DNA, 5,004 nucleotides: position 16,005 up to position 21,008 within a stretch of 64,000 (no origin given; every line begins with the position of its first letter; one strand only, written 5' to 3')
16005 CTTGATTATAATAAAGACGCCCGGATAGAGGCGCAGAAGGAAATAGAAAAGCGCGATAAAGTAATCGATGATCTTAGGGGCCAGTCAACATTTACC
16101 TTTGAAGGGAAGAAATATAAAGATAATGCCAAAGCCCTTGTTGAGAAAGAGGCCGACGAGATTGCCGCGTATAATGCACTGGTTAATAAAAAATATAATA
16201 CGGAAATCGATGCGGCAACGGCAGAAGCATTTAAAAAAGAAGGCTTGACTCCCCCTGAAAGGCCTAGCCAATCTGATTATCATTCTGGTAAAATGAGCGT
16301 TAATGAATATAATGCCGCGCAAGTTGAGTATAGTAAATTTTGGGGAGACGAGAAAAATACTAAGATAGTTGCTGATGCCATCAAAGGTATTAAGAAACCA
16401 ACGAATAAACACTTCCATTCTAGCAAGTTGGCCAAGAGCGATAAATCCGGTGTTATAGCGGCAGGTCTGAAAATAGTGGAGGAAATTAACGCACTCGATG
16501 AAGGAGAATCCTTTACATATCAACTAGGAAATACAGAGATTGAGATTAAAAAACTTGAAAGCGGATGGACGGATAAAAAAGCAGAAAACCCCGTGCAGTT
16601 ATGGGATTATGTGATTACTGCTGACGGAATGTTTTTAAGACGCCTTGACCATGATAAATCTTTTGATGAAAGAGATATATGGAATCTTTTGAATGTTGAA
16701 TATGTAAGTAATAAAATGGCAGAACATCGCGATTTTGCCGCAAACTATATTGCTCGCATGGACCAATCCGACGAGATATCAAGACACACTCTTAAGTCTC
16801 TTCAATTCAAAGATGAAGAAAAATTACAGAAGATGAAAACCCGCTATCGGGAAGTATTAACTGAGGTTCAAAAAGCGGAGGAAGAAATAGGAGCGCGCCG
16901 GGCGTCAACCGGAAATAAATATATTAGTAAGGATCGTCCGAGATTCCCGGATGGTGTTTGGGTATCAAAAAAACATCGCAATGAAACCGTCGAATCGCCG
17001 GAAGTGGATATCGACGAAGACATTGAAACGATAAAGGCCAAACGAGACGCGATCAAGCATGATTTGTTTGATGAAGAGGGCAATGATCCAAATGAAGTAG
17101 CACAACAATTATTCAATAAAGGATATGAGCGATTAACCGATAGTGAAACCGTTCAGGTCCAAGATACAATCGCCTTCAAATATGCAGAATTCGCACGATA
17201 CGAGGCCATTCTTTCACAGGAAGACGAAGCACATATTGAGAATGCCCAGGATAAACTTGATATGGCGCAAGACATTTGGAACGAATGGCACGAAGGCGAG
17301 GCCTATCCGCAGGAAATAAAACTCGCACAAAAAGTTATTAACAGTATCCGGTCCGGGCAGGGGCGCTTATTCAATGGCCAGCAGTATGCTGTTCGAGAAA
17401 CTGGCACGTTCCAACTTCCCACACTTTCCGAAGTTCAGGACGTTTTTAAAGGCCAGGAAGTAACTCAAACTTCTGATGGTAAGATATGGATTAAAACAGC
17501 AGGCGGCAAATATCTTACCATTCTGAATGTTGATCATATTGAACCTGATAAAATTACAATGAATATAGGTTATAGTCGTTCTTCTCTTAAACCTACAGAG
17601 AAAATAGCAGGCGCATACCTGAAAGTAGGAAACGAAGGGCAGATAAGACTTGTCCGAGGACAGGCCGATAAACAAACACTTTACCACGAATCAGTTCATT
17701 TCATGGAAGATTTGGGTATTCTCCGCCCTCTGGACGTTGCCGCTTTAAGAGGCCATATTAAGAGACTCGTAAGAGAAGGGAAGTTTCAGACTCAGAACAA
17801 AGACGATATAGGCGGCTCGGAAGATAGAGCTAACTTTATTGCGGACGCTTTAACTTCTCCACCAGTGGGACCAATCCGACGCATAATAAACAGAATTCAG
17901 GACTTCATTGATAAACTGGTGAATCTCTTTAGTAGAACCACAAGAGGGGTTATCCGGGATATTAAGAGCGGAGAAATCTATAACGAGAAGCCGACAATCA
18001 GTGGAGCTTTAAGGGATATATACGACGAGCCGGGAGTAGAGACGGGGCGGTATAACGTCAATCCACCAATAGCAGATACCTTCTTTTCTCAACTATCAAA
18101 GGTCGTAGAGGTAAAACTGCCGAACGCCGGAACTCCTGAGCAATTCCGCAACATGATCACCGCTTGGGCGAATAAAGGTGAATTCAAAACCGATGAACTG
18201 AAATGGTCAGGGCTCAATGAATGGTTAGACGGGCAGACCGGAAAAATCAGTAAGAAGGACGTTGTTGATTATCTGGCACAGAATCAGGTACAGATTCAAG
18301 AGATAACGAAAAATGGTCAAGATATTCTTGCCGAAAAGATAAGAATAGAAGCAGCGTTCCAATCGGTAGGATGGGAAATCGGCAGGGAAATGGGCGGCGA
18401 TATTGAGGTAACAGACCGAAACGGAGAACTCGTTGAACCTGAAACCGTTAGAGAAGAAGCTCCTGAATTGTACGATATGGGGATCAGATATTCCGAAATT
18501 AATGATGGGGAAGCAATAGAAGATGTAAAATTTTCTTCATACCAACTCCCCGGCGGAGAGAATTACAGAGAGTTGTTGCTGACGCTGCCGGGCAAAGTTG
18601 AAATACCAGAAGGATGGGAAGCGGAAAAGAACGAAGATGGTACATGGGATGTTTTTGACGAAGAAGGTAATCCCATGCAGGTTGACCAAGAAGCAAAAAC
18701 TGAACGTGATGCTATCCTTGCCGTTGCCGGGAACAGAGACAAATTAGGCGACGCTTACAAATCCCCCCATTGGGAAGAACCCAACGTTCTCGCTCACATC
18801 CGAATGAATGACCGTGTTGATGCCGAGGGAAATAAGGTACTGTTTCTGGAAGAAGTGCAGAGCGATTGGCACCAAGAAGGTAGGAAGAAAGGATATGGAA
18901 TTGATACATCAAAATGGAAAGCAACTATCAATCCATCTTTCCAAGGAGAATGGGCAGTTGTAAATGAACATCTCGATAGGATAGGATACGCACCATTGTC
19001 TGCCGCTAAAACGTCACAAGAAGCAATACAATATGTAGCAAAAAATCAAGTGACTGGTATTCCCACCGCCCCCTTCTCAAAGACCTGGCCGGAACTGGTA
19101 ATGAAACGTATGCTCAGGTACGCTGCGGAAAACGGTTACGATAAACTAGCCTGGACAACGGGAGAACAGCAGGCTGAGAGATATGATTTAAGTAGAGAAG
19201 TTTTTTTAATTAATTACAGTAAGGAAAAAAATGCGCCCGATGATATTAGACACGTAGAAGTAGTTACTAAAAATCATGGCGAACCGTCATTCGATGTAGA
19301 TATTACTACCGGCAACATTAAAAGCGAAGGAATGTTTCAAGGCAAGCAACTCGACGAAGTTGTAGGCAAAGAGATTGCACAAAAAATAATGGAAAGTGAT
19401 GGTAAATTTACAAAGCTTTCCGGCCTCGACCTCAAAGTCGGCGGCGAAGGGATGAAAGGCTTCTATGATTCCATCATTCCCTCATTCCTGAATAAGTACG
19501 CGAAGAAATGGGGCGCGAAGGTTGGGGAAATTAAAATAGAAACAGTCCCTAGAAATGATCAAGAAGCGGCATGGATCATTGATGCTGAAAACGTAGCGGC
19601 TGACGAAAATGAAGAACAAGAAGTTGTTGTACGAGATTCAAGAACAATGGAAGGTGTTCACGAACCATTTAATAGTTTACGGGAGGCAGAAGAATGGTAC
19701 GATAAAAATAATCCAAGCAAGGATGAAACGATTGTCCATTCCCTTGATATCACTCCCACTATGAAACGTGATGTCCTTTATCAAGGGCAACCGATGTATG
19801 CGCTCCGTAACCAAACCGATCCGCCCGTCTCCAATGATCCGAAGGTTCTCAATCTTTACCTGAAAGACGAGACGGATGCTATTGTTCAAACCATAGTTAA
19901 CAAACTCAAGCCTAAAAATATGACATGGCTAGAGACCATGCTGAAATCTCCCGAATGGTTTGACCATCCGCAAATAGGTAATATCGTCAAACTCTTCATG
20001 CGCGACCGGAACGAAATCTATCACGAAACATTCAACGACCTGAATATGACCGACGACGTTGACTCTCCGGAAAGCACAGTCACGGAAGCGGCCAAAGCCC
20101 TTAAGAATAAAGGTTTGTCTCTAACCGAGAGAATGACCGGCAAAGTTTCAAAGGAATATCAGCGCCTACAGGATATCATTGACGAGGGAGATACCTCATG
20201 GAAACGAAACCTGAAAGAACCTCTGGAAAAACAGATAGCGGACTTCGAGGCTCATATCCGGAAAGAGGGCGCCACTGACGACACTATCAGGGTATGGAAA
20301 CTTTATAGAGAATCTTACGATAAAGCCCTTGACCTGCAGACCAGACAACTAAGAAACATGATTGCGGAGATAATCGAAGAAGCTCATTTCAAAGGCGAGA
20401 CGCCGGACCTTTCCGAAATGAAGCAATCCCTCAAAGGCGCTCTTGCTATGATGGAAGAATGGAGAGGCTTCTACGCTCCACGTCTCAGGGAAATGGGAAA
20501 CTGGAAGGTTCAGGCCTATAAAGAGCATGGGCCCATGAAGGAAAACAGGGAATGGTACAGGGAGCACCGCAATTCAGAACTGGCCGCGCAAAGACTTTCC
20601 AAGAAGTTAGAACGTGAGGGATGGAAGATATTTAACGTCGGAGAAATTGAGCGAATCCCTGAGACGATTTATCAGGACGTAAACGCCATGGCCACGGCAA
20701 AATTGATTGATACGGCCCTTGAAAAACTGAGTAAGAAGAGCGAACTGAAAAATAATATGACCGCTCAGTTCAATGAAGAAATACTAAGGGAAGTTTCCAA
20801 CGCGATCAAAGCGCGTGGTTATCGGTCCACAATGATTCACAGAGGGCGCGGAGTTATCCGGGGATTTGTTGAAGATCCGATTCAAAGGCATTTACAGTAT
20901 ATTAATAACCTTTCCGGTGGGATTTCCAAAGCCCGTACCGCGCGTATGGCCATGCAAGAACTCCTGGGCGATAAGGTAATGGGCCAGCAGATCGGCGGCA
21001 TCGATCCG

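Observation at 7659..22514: A 4951-aa polyvalent methyltransferase-helicase protein sits at the ejection-protein position of a podovirus-like prophage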

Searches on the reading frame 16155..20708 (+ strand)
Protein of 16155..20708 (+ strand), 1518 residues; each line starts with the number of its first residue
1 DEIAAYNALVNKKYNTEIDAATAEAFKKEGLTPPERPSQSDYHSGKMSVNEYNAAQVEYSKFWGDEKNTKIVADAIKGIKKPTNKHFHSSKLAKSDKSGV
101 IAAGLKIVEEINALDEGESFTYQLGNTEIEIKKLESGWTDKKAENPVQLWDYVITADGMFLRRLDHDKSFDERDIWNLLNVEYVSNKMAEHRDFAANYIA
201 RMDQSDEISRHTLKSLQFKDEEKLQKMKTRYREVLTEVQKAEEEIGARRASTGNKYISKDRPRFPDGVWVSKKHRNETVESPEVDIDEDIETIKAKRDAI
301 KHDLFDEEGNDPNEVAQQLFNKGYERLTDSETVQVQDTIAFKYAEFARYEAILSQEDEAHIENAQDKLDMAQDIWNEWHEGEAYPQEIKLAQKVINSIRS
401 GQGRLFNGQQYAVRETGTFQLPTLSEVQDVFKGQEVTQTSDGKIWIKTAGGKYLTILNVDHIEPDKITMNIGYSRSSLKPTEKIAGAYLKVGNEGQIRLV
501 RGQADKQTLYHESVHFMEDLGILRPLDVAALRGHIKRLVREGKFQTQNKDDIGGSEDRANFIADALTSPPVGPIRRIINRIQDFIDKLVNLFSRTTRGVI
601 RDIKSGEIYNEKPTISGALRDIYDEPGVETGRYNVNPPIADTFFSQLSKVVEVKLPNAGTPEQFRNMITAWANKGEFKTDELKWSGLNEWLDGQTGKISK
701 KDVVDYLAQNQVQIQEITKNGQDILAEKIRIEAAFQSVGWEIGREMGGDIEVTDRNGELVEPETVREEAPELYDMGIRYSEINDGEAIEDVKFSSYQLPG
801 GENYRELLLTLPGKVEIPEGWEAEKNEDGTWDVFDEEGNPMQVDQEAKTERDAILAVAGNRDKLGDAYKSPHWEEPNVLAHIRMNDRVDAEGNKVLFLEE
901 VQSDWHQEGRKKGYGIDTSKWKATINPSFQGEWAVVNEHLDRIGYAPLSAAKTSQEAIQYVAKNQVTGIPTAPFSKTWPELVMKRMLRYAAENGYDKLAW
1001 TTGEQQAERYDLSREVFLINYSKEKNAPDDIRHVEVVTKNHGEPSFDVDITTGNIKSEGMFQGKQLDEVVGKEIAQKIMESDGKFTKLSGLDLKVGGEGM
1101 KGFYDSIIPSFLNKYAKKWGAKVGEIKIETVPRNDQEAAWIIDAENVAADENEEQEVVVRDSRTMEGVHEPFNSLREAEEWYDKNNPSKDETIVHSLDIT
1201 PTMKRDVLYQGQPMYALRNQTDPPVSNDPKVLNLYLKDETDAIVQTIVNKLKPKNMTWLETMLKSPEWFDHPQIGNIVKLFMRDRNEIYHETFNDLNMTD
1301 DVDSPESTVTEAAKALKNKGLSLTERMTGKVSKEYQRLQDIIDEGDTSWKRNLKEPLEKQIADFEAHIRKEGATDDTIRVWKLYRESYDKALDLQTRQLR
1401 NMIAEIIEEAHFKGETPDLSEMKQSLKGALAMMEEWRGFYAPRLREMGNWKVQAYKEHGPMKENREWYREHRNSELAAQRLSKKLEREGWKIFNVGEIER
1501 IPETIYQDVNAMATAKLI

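Call 29: find_homologous_proteins(query=window:16155-20708:+, max_evalue=0.00001)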
Query window:16155-20708:+ (1518 aa): 23 proteins with E <= 0.00001 among 8000 candidates.
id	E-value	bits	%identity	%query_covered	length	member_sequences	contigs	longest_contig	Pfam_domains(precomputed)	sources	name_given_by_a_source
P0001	4.3e-265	901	78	22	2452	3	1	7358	PF18796.7,PF18819.7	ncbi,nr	ncbi:MAG: hypothetical protein PHS34_08375, partial [Candidatus Omnitrophica bacterium]|nr:hypotheti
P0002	2.4e-247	842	73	20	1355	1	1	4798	-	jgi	jgi:hypothetical protein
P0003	3.3e-70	255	33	38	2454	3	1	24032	PF18834.7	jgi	-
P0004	4.5e-68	248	34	33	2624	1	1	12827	PF18834.7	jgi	-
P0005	1.9e-63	233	36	32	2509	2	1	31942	PF18857.7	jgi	-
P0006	1.3e-60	223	35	32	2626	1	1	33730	-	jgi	-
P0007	7.7e-58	214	34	32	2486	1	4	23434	PF18857.7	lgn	-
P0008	5.9e-56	208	31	32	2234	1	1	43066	-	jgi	jgi:hypothetical protein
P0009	8.1e-54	201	33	32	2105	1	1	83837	PF18760.8,PF18857.7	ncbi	-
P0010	9.2e-54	201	30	38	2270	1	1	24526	-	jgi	jgi:hypothetical protein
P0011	1.8e-44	170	33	28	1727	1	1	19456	PF03330.25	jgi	-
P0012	8.0e-44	168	30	31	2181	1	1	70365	PF18760.8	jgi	jgi:hypothetical protein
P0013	6.4e-41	158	35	22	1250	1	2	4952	PF01464.26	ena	-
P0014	8.5e-39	151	29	32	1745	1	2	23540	-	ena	-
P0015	4.8e-33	132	30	19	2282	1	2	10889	PF09966.15,PF18760.8,PF18838.8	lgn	-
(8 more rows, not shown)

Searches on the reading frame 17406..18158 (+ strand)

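Call 22: search_protein_families(library=pfam, proteins=[window:17406-18158:+], max_evalue=5)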
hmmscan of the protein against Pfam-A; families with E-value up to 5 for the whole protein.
window:17406-18158:+ (251 aa): 1 family
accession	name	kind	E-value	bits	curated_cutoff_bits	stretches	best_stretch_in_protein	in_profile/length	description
PF02325.22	YGGT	-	0.25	12.2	27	1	146-168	32-52/70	YGGT family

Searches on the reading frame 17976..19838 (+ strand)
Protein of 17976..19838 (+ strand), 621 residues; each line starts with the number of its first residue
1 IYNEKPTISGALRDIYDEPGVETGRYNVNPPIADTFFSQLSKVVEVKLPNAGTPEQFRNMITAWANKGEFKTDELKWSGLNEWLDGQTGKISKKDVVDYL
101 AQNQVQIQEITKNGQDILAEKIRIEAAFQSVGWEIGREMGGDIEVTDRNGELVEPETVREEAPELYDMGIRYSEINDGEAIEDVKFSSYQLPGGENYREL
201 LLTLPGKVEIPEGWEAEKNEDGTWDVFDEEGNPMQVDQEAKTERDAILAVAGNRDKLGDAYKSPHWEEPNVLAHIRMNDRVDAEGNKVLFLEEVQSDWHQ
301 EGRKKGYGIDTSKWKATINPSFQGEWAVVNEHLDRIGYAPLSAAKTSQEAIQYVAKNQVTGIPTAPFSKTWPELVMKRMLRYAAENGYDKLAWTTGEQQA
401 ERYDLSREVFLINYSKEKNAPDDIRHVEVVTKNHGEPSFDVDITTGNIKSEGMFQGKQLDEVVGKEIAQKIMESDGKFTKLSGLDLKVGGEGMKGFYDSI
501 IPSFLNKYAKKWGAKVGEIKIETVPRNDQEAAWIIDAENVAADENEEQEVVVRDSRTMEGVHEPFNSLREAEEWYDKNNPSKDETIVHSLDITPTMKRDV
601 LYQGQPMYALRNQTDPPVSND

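Call 22: search_protein_families(library=pfam, proteins=[window:17976-19838:+], max_evalue=5)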
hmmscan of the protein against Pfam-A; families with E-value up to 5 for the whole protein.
window:17976-19838:+ (621 aa): 1 family
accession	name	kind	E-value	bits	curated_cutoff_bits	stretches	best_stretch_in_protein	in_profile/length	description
PF04166.17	PdxA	-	0.12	12.2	27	1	55-112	76-130/286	Pyridoxal phosphate biosynthetic protein PdxA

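Call 41: search_solved_structures(query=window:18054-19838:+, max_evalue=1)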
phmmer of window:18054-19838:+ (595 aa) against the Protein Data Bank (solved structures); distinct sequences matched with E-value up to 1: 1.
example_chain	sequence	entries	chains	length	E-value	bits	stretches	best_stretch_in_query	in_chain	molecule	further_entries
21ao_A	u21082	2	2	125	0.52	11.9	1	291-341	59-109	BD70-4003 Heavy chain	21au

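Call 62: predict_structure(alignment_id=A1)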
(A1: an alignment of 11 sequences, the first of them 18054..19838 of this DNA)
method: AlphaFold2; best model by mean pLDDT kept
length: 595 residues; sequences in the alignment: 11
mean_pLDDT: 64.1   pTM: 0.57
mean pLDDT of the five models: 64.1, 63.4, 61.3, 60.0, 57.7
residues with pLDDT >= 90: 36; 70-90: 209; 50-70: 196; < 50: 154
segments of 3 or more residues with pLDDT < 50: 1-8, 112-114, 152-162, 228-231, 283-300, 306-335, 407-427, 498-518, 528-534, 553-556, 578-595
pLDDT, mean of each block of 10 residues (from residue 1): 36 78 91 91 77 74 83 67 65 64 75 61 80 78 68 46 53 72 56 58 68 53 53 64 79 84 89 72 45 44 48 41 40 48 76 84 90 69 67 63 54 32 46 62 72 67 69 89 87 69 40 45 50 54 62 60 91 63 33 34
secondary structure, 60 per line:
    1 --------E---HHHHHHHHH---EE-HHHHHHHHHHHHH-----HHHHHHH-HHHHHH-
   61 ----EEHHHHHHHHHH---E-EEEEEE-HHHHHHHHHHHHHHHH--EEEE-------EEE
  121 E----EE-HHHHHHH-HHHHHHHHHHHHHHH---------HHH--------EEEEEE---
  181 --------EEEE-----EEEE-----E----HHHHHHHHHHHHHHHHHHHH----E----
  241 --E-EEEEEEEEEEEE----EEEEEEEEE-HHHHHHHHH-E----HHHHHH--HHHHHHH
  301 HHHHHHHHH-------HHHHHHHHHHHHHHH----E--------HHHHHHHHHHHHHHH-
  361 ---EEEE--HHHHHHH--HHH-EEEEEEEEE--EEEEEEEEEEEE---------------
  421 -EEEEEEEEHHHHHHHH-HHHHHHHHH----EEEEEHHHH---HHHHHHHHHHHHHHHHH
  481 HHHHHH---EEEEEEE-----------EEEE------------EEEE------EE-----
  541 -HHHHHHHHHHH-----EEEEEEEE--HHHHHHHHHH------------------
elements in order: H13-21 H28-40 H46-52 H54-59 H67-76 E82-87 H89-104 E107-110 E118-121 H129-135 H137-151 E172-177 E189-192 E198-201 H212-231 E245-256 E261-269 H271-279 H286-291 H294-309 H317-331 H345-359 E364-367 H370-376 E383-391 E394-405 E422-429 H430-437 H439-447 E452-456 H457-460 H464-486 E490-496 E508-511 E524-527 H542-552 E558-565 H568-577

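Call 66: fold_search(model_id=the predicted structure, library=pdb)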
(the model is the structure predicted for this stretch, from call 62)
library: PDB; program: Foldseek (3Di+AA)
matches with E <= 10: 353; with E <= 0.001: 0
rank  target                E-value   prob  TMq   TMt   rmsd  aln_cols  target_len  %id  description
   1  2b4b_B                1.3e-01  0.21  0.09  0.25  24.9       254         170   11  SSAT+COA+BE-3-3-3, K26R mutant (released 2006-01-17)
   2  2jev_A                1.6e-01  0.21  0.08  0.23  27.0       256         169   10  Crystal structure of human spermine,spermidine acetyltransferase in complex with a bisubstrate analog (N1-acetylspermi (released 2007-06-05)
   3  2f5i_A                2.2e-01  0.13  0.08  0.23  27.8       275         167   12  X-ray structure of spermidine/spermine N1-acetyltransferase (SAT) from Homo sapiens (released 2005-12-06)
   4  2b4d_A                2.6e-01  0.28  0.10  0.28  24.4       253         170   10  SSAT+COA+SP- SP disordered (released 2006-01-17)
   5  6rft_F                3.6e-01  0.02  0.04  0.06  20.2       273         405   11  Crystal structure of Eis2 from Mycobacterium abscessus bound to Acetyl-CoA (released 2019-07-10)
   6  2f5i_B                4.2e-01  0.12  0.08  0.23  26.0       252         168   11  X-ray structure of spermidine/spermine N1-acetyltransferase (SAT) from Homo sapiens (released 2005-12-06)
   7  6jjx_A                4.7e-01  0.23  0.06  0.24  15.8       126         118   15  Crystal Structure of KIBRA and Angiomotin complex (released 2019-09-25)
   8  2b3u_A                4.7e-01  0.14  0.07  0.21  21.0       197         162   10  Human Spermine spermidine acetyltransferase K26R mutant (released 2006-01-17)
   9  6jjw_A                5.0e-01  0.23  0.05  0.28  22.6       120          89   17  Crystal Structure of KIBRA and PTPN14 complex (released 2019-09-25)
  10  3n7z_A                5.0e-01  0.15  0.09  0.13  21.1       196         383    9  Crystal structure of acetyltransferase from Bacillus anthracis (released 2010-06-16)
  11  6jjx_B                5.3e-01  0.20  0.06  0.21  16.1       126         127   17  Crystal Structure of KIBRA and Angiomotin complex (released 2019-09-25)
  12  2g3t_A                5.3e-01  0.12  0.08  0.24  26.9       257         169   10  Crystal structure of human spermidine/spermine N1-acetyltransferase (hSSAT) (released 2006-03-07)
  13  6edw_D                5.9e-01  0.09  0.08  0.06  25.7       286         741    7  Crystal structure of Mycobacterium tuberculosis ICL2 in the apo form (released 2019-08-14)
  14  9obo_A                6.2e-01  0.08  0.08  0.07  25.3       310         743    8  Crystal structure of Mycobacterium tuberculosis isocitrate lyase 2 fixed in the apo form with disulfide bonds (released 2026-03-18)
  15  2b5g_A                6.5e-01  0.09  0.07  0.23  26.2       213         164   12  Wild Type SSAT- 1.7A structure (released 2006-01-17)
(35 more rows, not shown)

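Call 113: search_dna_similar(query=window:18054-19838:+, collection=phages, mode=protein, max_rows=25, max_evalue=0.001)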
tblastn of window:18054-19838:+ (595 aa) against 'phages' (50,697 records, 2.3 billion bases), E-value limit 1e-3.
Records with a match: 5; places in all: 6; records where one place covers at least 80% of the query: 0.
Best place of each record, by identity: <60% 5.
By first word of the organism name: Dolichospermum 1; Pelagibacter 1; Microcystis 1; Nostoc 1; Caudoviricetes 1.
By host as written in the record: Dolichospermum flos-aquae 1; Candidatus Pelagibacter sp. HTCC1062 1; Microcystis elabens 1; Nostoc sp. 1; - 1.
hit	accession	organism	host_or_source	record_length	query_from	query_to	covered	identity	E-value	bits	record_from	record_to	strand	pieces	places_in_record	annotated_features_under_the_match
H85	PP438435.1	Dolichospermum phage Dfl-JY45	Dolichospermum flos-aquae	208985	40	501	78%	31.0%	2e-56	211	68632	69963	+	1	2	hypothetical protein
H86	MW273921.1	Pelagibacter phage HTVC028P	Candidatus Pelagibacter sp. HTCC1062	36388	160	500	57%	26.8%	9e-17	91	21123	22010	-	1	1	hypothetical protein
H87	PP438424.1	Microcystis phage Mel-JY33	Microcystis elabens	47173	145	490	49%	30.7%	5e-11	125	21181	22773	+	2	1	lysin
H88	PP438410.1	Nostoc phage Nsp-JY18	Nostoc sp.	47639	145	490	49%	30.7%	5e-11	124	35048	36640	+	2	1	lysin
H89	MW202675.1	Caudoviricetes sp.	Manatee Spring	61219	261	492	39%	30.8%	3e-19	98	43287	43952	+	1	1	hypothetical protein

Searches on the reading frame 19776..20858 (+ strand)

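Call 22: search_protein_families(library=pfam, proteins=[window:19776-20858:+], max_evalue=5)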
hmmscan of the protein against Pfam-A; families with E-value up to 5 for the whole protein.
window:19776-20858:+ (361 aa): 4 families
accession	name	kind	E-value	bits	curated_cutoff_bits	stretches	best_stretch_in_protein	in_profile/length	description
PF22481.1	DUF6985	-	0.078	13.9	24.5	1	60-140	9-81/148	Domain of unknown function (DUF6985)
PF24687.1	OrgC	-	0.099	13.5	27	0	292-333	27-68/83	Type III Secretion system protein OrgC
PF13399.11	LytR_C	-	0.17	13.3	22.2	1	270-316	15-63/86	LytR cell envelope-related transcriptional attenuator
PF11141.13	DUF2914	-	0.41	10.8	23.6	1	227-253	25-53/62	Protein of unknown function (DUF2914)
